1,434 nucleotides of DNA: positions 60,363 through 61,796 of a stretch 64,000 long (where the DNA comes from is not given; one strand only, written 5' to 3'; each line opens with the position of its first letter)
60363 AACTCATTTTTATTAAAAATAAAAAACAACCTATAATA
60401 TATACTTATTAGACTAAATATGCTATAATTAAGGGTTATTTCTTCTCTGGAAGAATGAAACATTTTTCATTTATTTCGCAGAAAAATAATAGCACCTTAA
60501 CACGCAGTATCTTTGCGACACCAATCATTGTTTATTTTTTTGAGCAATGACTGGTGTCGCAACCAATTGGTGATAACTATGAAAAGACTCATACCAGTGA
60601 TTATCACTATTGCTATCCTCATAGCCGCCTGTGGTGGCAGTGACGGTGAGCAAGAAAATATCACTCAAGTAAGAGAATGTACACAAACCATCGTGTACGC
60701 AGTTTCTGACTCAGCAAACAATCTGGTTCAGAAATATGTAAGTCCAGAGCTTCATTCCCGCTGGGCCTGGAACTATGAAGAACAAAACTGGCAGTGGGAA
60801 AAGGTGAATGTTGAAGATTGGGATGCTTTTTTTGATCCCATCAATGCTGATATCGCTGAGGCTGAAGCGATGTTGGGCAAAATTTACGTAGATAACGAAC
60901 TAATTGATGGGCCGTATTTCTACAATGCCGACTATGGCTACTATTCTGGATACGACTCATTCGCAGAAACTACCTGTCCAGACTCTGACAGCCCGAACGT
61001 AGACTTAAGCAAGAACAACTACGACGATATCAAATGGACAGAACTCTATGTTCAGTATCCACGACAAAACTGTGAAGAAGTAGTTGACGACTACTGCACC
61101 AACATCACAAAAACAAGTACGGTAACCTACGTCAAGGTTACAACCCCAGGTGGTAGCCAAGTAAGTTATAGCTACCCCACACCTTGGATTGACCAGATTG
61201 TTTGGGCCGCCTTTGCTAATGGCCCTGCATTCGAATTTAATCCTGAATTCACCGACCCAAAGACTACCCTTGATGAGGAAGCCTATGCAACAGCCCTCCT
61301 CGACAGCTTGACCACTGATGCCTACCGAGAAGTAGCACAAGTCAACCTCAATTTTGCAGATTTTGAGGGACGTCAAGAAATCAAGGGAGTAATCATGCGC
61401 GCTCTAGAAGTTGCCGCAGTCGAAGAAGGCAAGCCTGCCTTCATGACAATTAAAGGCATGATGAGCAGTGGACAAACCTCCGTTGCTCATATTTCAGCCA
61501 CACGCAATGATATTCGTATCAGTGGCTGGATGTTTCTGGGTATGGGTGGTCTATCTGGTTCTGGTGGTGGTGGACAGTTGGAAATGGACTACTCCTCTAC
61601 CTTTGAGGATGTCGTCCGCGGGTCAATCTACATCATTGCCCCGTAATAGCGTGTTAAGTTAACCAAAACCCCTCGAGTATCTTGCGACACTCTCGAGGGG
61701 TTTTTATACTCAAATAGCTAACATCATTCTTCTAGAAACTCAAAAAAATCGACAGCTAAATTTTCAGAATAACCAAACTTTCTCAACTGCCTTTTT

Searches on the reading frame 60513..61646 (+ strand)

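Call 7: search_protein_families(library=pfam, proteins=[window:60513-61646:+], max_evalue=0.01)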
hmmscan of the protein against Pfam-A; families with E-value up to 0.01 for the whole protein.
window:60513-61646:+ (377 aa): 0 families

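Call 12: search_protein_families(library=ncbifam, proteins=[window:60513-61646:+], max_evalue=0.1)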
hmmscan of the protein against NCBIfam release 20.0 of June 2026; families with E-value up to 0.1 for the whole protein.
window:60513-61646:+ (377 aa): 0 families

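Call 22: search_protein_families(library=pfam, proteins=[window:60513-61646:+], max_evalue=10)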
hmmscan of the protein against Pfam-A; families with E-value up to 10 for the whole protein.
window:60513-61646:+ (377 aa): 2 families
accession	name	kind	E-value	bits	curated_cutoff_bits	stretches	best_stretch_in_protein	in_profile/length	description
PF07439.16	DUF1515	-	0.045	14.2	22.2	1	287-374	26-108/113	Protein of unknown function (DUF1515)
PF07760.16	DUF1616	-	0.21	11.1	31.6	1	174-220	181-228/307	Protein of unknown function (DUF1616)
